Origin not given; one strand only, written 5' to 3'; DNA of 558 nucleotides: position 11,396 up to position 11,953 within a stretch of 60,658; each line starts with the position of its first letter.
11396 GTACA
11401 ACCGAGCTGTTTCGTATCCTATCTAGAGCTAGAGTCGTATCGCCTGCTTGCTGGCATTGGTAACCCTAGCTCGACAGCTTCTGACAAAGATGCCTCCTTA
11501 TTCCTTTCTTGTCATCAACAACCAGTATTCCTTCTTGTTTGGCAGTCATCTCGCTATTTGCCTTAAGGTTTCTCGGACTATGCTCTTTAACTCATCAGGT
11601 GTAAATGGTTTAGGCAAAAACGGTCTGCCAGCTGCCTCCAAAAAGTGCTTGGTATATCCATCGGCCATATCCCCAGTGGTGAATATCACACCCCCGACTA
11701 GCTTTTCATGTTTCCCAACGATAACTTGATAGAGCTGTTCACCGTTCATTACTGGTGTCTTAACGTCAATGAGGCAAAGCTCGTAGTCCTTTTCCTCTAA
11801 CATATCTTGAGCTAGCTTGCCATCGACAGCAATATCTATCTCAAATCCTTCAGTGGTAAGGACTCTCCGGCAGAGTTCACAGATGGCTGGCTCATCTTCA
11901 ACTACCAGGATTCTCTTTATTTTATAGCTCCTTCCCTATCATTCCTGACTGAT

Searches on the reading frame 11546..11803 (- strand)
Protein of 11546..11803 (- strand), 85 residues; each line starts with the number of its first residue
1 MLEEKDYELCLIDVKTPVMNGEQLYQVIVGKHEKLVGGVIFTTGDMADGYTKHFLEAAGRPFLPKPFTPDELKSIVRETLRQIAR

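Call 31: search_protein_families(library=pfam, proteins=[window:11546-11803:-], max_evalue=0.01)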
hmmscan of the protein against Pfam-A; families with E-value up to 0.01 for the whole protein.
window:11546-11803:- (85 aa): 1 family
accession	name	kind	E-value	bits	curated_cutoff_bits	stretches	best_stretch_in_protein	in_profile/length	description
PF00072.30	Response_reg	-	2.2e-09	37.9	30.2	1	2-76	38-110/111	Response regulator receiver domain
